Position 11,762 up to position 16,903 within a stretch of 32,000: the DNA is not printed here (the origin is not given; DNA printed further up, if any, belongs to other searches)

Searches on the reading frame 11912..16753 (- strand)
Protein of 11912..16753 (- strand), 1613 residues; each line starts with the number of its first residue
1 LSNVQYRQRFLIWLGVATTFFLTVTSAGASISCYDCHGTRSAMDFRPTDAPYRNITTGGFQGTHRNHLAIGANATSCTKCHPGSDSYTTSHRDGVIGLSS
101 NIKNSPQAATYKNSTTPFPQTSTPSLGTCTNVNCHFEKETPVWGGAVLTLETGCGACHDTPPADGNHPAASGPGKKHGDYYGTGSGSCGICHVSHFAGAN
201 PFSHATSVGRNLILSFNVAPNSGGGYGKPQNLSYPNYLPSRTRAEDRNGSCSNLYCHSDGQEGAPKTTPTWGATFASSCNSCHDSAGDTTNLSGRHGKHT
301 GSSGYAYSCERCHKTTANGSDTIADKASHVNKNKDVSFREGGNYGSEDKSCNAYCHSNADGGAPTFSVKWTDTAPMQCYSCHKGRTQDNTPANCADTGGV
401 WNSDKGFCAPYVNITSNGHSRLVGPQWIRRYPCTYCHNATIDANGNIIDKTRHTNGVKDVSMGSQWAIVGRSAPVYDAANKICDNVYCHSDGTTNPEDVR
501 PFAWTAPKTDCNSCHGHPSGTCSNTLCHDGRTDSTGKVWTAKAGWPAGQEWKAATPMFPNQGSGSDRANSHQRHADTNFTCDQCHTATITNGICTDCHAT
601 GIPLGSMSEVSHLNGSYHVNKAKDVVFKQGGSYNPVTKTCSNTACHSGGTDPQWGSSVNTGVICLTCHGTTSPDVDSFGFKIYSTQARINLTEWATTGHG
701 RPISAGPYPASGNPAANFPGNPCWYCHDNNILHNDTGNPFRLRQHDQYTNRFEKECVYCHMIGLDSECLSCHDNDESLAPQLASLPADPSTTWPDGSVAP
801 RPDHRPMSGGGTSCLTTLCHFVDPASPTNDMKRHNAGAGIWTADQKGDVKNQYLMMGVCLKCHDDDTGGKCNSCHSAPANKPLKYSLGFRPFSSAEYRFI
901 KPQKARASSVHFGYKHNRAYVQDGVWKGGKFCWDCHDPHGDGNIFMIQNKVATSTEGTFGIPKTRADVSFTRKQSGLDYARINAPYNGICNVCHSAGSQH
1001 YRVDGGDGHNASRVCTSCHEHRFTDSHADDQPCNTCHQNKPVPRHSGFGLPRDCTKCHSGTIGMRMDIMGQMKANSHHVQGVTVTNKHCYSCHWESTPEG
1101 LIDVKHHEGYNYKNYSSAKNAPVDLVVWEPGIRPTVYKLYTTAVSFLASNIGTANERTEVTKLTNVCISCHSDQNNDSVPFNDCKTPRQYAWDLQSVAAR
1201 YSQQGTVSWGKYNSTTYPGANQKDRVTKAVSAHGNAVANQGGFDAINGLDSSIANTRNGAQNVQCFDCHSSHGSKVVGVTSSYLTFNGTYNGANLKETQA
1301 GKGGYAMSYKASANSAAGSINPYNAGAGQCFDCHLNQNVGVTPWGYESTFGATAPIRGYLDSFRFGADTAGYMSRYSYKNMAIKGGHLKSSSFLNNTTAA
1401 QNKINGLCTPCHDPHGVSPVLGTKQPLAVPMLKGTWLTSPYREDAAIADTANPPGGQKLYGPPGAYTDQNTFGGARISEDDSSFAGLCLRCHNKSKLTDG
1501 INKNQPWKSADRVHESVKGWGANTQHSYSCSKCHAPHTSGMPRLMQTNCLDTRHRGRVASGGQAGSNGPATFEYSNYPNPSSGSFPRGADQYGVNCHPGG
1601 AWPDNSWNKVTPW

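Call 111: search_protein_families(library=pfam, proteins=[window:11912-16753:-], max_evalue=0.00001)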
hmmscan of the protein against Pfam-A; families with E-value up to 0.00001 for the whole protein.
window:11912-16753:- (1613 aa): 3 families
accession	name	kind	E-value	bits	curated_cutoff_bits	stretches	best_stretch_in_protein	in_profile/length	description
PF09698.15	GSu_C4xC__C2xCH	-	1.7e-20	73.9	21.7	3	250-283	1-36/36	Geobacter CxxxxCH...CXXCH motif (GSu_C4xC__C2xCH)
PF14522.11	Cytochrome_C7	-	1.5e-18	66.8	24.8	0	987-1038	13-67/67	Cytochrome c7 and related cytochrome c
PF14537.11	Cytochrom_c3_2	-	7.2e-09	36.4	25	0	1027-1095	2-66/79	Cytochrome c3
